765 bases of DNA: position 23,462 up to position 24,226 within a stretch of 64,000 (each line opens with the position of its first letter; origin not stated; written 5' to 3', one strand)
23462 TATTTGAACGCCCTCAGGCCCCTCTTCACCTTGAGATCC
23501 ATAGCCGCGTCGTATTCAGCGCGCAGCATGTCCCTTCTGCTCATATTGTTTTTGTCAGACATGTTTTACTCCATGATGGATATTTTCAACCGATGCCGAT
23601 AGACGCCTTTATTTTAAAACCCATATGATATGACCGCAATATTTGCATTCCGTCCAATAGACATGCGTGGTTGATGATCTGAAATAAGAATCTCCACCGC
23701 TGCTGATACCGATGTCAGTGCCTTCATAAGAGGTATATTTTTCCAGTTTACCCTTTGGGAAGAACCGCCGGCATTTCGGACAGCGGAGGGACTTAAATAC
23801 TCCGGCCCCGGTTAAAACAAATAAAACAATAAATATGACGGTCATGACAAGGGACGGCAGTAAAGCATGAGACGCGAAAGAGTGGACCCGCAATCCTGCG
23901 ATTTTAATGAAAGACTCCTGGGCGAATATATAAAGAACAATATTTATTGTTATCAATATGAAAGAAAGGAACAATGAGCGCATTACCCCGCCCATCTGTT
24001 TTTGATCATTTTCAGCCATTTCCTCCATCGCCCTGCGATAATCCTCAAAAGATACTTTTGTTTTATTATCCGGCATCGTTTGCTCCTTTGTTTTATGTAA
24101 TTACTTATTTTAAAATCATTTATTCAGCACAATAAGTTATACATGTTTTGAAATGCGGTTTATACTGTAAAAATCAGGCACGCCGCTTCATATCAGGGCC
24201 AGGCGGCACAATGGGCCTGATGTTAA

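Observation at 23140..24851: Three tandem paralogs of a membrane protein with a conserved C-terminal CPxC...CxxC zinc ribbon; a fourth copy at 29630 is fused to HEAT repeats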

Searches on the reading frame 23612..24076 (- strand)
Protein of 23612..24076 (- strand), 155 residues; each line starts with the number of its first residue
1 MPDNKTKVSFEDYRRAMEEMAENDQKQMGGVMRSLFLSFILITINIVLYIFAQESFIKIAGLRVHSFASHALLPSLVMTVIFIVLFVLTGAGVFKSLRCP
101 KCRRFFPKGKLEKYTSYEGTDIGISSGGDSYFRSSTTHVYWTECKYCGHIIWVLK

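Call 4: search_protein_families(library=pfam, proteins=[window:23612-24076:-], max_evalue=1)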
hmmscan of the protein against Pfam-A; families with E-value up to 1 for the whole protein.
window:23612-24076:- (155 aa): 11 families
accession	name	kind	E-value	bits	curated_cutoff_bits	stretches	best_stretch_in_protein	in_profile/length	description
PF13687.11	DUF4153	-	8.5e-05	22.3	27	1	10-102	67-156/373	Domain of unknown function (DUF4153)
PF09973.14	DUF2208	-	0.0097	16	24.3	1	25-125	80-175/231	Predicted membrane protein (DUF2208)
PF06653.16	Claudin_3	-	0.022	15.2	28.7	1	31-106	10-94/163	Tight junction protein, Claudin-like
PF22954.2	DUF7027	-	0.026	14.9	27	1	40-91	39-88/100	Domain of unknown function (DUF7027)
PF22910.1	EDR4-like_1st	-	0.096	12.9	27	1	97-117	5-23/34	Enhanced disease resistance 4-like, N-terminal domain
PF25207.1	DUF7837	-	0.1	13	27.8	0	131-151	24-44/47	Domain of unknown function (DUF7837)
PF13462.12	Thioredoxin_4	-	0.11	13.2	23.2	1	93-112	19-37/165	Thioredoxin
PF20990.2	DUF2207_C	-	0.2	11.8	33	1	6-89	116-185/247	Predicted membrane protein (DUF2207) C-terminal domain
PF18048.7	TRAF6_Z2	-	0.23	11.9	27.4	1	98-111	5-18/27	TNF receptor-associated factor 6 zinc finger 2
PF13717.11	Zn_ribbon_4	-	0.31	11.5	30.3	0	96-106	25-35/36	zinc-ribbon domain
PF10571.15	UPF0547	-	0.62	10.7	29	0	143-150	16-23/26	Uncharacterised protein family UPF0547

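Call 5: search_protein_families(library=ncbifam, proteins=[window:23612-24076:-], max_evalue=1)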
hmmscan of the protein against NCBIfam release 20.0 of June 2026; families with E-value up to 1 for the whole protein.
window:23612-24076:- (155 aa): 4 families
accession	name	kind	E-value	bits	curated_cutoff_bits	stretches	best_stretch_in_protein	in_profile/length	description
NF045994.1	MAG4530_fam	subfamily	0.058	12.2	50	1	34-97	26-88/441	MAG4530 family protein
TIGR01568.1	A_thal_3678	domain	0.066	13.6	46.45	1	10-25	11-26/67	uncharacterized plant-specific domain TIGR01568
NF047912.1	ECs_2282_CxxC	subfamily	0.07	13.1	37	0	95-113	26-44/60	ECs_2282 family putative zinc-binding protein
NF010672.0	PRK14069.1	equivalog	0.17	12.2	123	1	1-27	1-27/95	exodeoxyribonuclease VII small subunit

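Call 6: search_protein_families(library=padloc, proteins=[window:23612-24076:-], max_evalue=1)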
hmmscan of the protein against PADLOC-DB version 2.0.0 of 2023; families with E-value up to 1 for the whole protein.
window:23612-24076:- (155 aa): 2 families
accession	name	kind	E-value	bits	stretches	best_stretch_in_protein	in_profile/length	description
PDLC04499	PDC-M18B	-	0.003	15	1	5-96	61-151/178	-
PDLC04500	PDC-M18B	-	0.0078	13.7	1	7-95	62-149/174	-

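Call 7: search_protein_families(library=phrogs, proteins=[window:23612-24076:-], max_evalue=1)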
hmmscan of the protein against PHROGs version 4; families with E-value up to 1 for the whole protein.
window:23612-24076:- (155 aa): 5 families
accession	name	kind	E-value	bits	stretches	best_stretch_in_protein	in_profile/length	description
phrog_2392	-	moron, auxiliary metabolic gene and host takeover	0.057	12.7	1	3-87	135-214/726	ABC transporter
phrog_15952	-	unknown function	0.064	14.6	1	14-51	24-61/76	-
phrog_20409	-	unknown function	0.1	14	1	95-124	4-31/77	-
phrog_2834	-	unknown function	0.37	11.7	0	132-153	40-61/78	-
phrog_17317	-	unknown function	0.5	11.1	0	143-149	8-14/31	-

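Call 26: search_solved_structures(query=A3, max_evalue=10, show_alignments=2)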
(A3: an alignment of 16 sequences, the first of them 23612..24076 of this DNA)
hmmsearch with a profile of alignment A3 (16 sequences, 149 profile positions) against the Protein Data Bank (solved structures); distinct sequences matched with E-value up to 10: 10.
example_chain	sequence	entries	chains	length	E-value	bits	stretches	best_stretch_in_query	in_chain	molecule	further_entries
1z6m_A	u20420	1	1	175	0.011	18.7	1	88-116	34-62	conserved hypothetical protein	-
3jc8_Ca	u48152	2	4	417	0.12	15.4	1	11-103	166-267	Type 4 fimbrial assembly protein PilC | PilC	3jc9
4ogp_A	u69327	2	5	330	0.54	13.3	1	22-84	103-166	DNA topoisomerase 2-associated protein PAT1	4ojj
4c8q_H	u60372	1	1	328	0.6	13.1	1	22-84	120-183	DNA TOPOISOMERASE 2-ASSOCIATED PROTEIN PAT1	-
5lm5_A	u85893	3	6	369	0.65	13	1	22-84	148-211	DNA topoisomerase 2-associated protein PAT1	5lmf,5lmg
4n0a_H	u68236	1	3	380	0.68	13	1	22-84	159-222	DNA topoisomerase 2-associated protein PAT1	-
1mey_C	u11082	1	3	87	1.5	11.8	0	89-108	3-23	CONSENSUS ZINC FINGER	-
5h0n_B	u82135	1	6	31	2.3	11.2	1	1-27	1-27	HIV-1 fusion inhibitor MT-WQ-IDL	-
4av3_A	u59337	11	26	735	5.2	10.1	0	11-68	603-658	K(+)-STIMULATED PYROPHOSPHATE-ENERGIZED SODIUM PUMP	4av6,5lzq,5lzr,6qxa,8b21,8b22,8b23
9e6q_Ai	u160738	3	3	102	6.9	9.7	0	90-105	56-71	Large ribosomal subunit protein eL43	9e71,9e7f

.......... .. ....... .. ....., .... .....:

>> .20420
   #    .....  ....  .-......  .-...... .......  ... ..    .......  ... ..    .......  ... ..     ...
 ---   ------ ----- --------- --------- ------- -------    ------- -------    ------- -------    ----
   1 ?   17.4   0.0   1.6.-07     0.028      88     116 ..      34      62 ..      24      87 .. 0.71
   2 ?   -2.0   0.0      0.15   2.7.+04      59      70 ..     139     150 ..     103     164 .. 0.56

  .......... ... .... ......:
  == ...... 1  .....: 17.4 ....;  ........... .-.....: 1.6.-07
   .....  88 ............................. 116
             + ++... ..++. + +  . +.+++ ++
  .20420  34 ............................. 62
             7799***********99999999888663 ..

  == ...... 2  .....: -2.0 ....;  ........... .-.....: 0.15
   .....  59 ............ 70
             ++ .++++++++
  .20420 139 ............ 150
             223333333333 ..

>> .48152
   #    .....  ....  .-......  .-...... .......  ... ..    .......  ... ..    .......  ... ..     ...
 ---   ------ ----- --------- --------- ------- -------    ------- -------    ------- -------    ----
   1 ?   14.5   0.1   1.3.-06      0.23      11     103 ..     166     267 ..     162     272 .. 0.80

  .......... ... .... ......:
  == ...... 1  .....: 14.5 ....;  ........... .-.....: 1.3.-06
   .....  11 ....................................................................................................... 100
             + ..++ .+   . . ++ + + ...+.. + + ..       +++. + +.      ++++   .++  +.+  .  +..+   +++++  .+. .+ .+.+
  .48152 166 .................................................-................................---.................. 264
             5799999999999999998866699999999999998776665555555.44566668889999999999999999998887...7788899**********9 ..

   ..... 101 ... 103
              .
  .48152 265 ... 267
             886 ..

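Call 28: find_related_loci(query=A3, collection=genome_contigs, flank=10000)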
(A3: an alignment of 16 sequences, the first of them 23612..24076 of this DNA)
Query A3 (155 aa) in genome_contigs; peptide patterns used: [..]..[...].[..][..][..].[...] (x = any residue, [..] = any of these).
38 stretches matched a pattern; 8 encode a relative of the query (tblastn E <= 1e-3); 8 distinct loci.
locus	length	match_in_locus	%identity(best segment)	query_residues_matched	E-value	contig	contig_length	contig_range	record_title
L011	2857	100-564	52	1-155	5e-56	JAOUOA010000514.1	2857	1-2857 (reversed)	MAG: Spirochaetia bacterium isolate 8_1_Oct_SF_Bin1 8_1_Oct_SF_Bin1_scaffold_49655_c1, whole genome shotgun sequence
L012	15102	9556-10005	52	3-155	5e-48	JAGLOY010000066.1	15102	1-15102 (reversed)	MAG: Candidatus Aegiribacteria sp. isolate RS_7_6 ROV157_7.bin.6.fa_66, whole genome shotgun sequence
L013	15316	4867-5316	40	4-155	3e-35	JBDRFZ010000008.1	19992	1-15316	MAG: Patescibacteria group bacterium isolate MEGAHIT-group-1.403 k141_10652217, whole genome shotgun sequence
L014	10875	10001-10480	25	3-153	9e-15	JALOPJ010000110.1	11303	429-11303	MAG: Candidatus Edwardsbacteria bacterium isolate Prado126 scaffold_27754, whole genome shotgun sequence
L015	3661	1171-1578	31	2-155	5e-13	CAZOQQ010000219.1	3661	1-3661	MAG TPA_asm: uncultured bacterium isolate binchicken_co67_278 genome assembly, contig: NODE_33870_length_3661_cov_4.9326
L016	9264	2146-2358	32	66-153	1e-5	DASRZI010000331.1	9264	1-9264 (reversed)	MAG TPA_asm: Candidatus Zixiibacteriota bacterium isolate SMAG_U14180 k141_4317167, whole genome shotgun sequence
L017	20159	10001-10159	37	96-148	5e-5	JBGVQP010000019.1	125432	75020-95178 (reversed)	MAG: Candidatus Cryptobacteroides sp. isolate fecal_MAG_161 fecal_MAG_161_contig_0019, whole genome shotgun sequence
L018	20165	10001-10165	32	63-121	5e-5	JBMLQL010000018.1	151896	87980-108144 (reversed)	MAG: Bacteriovoracaceae bacterium isolate LE_288502 NODE_46_length_151896_cov_10.357091, whole genome shotgun sequence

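Call 29: predict_structure(alignment_id=A3)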
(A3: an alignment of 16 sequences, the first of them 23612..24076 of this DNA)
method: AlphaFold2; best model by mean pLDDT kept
length: 155 residues; sequences in the alignment: 16
mean_pLDDT: 72.6   pTM: 0.39
mean pLDDT of the five models: 72.6, 72.0, 71.8, 67.1, 65.7
residues with pLDDT >= 90: 0; 70-90: 113; 50-70: 37; < 50: 5
segments of 3 or more residues with pLDDT < 50: 1-4
pLDDT, mean of each block of 10 residues (from residue 1): 55 74 74 81 82 67 71 79 77 61 67 76 75 74 76 72
secondary structure, 60 per line:
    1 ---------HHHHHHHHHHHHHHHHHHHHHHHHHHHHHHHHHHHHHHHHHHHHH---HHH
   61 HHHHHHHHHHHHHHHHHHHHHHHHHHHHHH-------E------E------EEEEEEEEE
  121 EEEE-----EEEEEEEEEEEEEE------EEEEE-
elements in order: H10-54 H58-90 E112-124 E130-143 E150-154

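Call 30: search_protein_representatives(alignment_id=A3)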
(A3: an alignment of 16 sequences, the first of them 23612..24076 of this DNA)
Query: 16 sequences, 149 profile positions. Proteins with E-value up to 0.001 (for the whole library): 154; up to 1e-10: 31; up to 1e-30: 9. The best 150 are listed.
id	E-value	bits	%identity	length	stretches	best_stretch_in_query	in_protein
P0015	5.0e-51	188.7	-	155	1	1-149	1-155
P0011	1.4e-45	171.0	-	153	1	1-149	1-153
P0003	1.9e-41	157.6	-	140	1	3-149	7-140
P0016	1.0e-38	148.7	-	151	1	5-149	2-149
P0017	3.1e-38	147.1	-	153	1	4-149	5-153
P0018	1.9e-36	141.4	-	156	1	3-149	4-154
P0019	2.1e-34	134.7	-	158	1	3-148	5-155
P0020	1.7e-33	131.8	-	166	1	3-149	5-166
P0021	2.9e-31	124.5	-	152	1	3-149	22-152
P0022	2.1e-28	115.3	-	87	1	65-149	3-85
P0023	1.8e-26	109.0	-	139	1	3-149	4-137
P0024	4.8e-24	101.1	-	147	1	4-149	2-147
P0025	1.8e-23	99.2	-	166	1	3-149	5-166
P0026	1.6e-21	93.0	-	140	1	17-147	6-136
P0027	1.7e-20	89.6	-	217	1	5-149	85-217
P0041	3.1e-12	62.8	-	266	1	9-146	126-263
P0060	4.2e-06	42.9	-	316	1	27-145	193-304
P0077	2.9e-05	40.1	-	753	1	7-144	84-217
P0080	3.7e-05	39.8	-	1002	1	65-145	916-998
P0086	6.0e-05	39.1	-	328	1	57-144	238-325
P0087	6.1e-05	39.1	-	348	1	35-145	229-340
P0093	8.0e-05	38.7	-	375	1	40-146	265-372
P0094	8.1e-05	38.7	-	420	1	66-144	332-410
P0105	1.3e-04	38.1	-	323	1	44-144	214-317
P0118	1.8e-04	37.6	-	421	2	21-145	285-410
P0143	6.1e-04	35.9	-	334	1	39-143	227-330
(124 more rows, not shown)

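Call 41: find_encoding_contigs(protein=P0041, flank=10000, max_places=2)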
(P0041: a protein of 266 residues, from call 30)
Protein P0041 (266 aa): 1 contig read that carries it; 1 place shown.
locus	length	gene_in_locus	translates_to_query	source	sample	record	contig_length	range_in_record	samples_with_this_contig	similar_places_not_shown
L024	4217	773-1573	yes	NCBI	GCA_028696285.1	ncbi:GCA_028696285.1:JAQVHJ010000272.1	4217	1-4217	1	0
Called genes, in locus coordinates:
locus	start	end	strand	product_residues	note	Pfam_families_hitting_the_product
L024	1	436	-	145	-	PF00583:Acetyltransf_1, PF13508:Acetyltransf_7 (weak)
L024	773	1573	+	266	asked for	-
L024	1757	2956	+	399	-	-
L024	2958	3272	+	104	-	PF01035:DNA_binding_1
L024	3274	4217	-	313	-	PF00702:Hydrolase, PF08282:Hydrolase_3 (faint)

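Call 45: search_protein_families(library=pfam, alignment_id=A5, max_evalue=0.01)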
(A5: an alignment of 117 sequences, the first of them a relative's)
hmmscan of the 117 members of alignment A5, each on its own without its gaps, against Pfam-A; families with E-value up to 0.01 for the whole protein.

A. member 1, P0044 (97 aa): 4 families
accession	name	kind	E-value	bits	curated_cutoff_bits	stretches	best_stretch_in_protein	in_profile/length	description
PF05876.18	GpA_ATPase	-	0.0012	19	25.6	1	25-91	193-240/247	Phage terminase large subunit gpA, ATPase domain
PF23455.1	DUF7129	-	0.0013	18.9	30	0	71-87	8-24/45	Domain of unknown function (DUF7129)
PF03227.22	GILT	-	0.0021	18.8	22.4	1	23-79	4-58/107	Gamma interferon inducible lysosomal thiol reductase (GILT)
PF14311.12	DUF4379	-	0.0056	17.3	24.5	0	70-91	23-44/56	Probable Treble clef zinc finger domain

B. families by the number of members that match (of 117 scanned): 106 families (the first 25 are shown)
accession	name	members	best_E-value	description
PF09723.15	Zn_ribbon_8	15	0.00014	Zinc ribbon domain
PF14311.12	DUF4379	9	1.4e-05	Probable Treble clef zinc finger domain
PF13248.11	Zn_ribbon_3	6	1.9e-05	zinc-ribbon domain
PF17283.8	Zn_ribbon_SprT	6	3.7e-05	SprT-like zinc ribbon domain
PF13717.11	Zn_ribbon_4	6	0.0013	zinc-ribbon domain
PF13646.12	HEAT_2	5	2.4e-21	HEAT repeats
PF13894.12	zf-C2H2_4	5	5.6e-05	C2H2-type zinc finger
PF02985.28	HEAT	4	3.1e-09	HEAT repeat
PF24029.1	DUF7340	4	0.00054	Domain of unknown function (DUF7340)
PF12760.12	Zn_ribbon_IS1595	4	0.0016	Transposase zinc-ribbon domain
PF10571.15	UPF0547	3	1.3e-07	Uncharacterised protein family UPF0547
PF25206.1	DUF7836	3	0.00019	Domain of unknown function (DUF7836)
PF10601.15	zf-LITAF-like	3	0.0027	LITAF-like zinc ribbon domain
PF12172.15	zf-ChsH2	3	0.0035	ChsH2, rubredoxin-like zinc ribbon domain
PF13240.11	Zn_Ribbon_1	2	1.8e-07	zinc-ribbon domain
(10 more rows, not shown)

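Call 48: find_related_loci(query=A3, collection=viral_contigs, flank=8000)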
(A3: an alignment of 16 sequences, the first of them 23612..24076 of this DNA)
Query A3 (155 aa) in viral_contigs; peptide patterns used: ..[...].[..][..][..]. (x = any residue, [..] = any of these).
97 stretches matched a pattern, but none encodes a relative of the query by tblastn (E <= 1e-3).

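Call 62: search_protein_families(library=pfam, proteins=[P0060, P0080, P0077, P0086, P0087, P0093, P0094, P0118, P0105, P0143], max_evalue=0.001)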
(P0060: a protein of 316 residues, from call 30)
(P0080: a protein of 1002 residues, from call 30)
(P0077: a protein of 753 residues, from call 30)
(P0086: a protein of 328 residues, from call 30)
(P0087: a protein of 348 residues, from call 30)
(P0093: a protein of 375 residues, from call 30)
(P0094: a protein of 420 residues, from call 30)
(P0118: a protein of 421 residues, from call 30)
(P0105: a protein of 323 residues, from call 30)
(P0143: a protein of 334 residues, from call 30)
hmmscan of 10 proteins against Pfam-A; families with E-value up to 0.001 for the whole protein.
P0060 (316 aa): 0 families

P0080 (1002 aa): 2 families
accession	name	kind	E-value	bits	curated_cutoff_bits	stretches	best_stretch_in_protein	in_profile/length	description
PF00069.31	Pkinase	-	3.1e-31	109.2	31.7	1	20-222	5-198/263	Protein kinase domain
PF07714.23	PK_Tyr_Ser-Thr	-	7.8e-17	61.9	23.1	1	23-221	8-205/258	Protein tyrosine and serine/threonine kinase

P0077 (753 aa): 1 family
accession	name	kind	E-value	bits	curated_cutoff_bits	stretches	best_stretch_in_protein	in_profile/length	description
PF10080.14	FtrD-like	-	0.00025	21.6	26.3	1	5-38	36-69/101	Membrane iron-sulfur containing protein FtrD-like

P0086 (328 aa): 2 families
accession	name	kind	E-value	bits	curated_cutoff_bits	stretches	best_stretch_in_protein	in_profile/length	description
PF13646.12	HEAT_2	-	9.5e-08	32.7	27.7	1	10-82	8-75/88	HEAT repeats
PF02985.28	HEAT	-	3e-05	24.3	23.5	0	38-65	2-29/31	HEAT repeat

P0087 (348 aa): 1 family
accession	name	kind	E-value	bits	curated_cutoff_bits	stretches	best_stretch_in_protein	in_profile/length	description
PF18348.7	SH3_16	-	0.00018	21.6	25.8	0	127-153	21-48/49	Bacterial dipeptidyl-peptidase Sh3 domain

P0093 (375 aa): 0 families

P0094 (420 aa): 0 families

P0118 (421 aa): 1 family
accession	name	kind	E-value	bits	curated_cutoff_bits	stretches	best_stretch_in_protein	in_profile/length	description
PF09723.15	Zn_ribbon_8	-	0.00061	20.2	34.4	0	401-415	6-20/41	Zinc ribbon domain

P0105 (323 aa): 2 families
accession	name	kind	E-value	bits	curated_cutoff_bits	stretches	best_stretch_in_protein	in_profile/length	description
PF13646.12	HEAT_2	-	2.7e-08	34.4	27.7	2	43-126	4-84/88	HEAT repeats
PF02985.28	HEAT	-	0.00014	22.3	23.5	0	43-67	5-29/31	HEAT repeat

P0143 (334 aa): 1 family
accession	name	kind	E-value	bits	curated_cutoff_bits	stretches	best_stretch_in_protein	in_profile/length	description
PF13646.12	HEAT_2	-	4.3e-05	24.1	27.7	1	6-92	4-87/88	HEAT repeats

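Call 63: find_related_loci(query=A3, collection=metagenome_contigs, flank=8000)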
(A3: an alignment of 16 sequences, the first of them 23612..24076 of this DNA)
Query A3 (155 aa) in metagenome_contigs; peptide patterns used: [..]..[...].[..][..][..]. (x = any residue, [..] = any of these).
335 stretches matched a pattern; 9 encode a relative of the query (tblastn E <= 1e-3); 9 distinct loci.
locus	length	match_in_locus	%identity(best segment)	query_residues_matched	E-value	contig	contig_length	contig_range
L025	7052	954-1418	85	1-155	4e-92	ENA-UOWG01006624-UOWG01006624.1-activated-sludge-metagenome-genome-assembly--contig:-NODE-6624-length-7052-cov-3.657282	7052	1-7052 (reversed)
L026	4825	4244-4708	62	1-155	3e-68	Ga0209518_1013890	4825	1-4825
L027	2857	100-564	52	1-155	2e-56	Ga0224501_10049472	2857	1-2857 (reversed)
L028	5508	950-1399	40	4-155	1e-35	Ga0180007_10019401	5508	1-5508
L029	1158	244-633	34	2-155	8e-13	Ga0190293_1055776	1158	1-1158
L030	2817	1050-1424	28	12-154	3e-11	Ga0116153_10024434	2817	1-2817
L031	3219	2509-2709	42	93-155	9e-11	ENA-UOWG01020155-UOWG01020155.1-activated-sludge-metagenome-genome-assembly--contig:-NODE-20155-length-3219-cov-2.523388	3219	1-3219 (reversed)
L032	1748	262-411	43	98-149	1e-8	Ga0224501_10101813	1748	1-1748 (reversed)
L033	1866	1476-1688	30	66-153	1e-5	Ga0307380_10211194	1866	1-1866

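Call 65: search_protein_families(library=padloc, alignment_id=A3, max_evalue=0.1)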
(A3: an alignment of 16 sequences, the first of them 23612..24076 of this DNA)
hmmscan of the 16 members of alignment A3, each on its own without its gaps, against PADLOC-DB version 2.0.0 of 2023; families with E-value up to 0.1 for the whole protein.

A. member 1, window:23612-24076:- (155 aa): 2 families
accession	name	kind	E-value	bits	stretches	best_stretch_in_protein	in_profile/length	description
PDLC04499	PDC-M18B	-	0.003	15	1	5-96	61-151/178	-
PDLC04500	PDC-M18B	-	0.0078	13.7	1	7-95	62-149/174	-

B. families by the number of members that match (of 16 scanned): 7 families
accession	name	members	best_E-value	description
PDLC02434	Aga2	1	0.00071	-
PDLC04499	PDC-M18B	1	0.003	-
PDLC04500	PDC-M18B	1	0.0078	-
PDLC00017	DruF2|DruF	1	0.024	Unknown function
PDLC01991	CARF_m8--CARF_LolE_TM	1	0.034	-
PDLC04057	PD-T4-6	1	0.072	-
PDLC00687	Effector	1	0.08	2TM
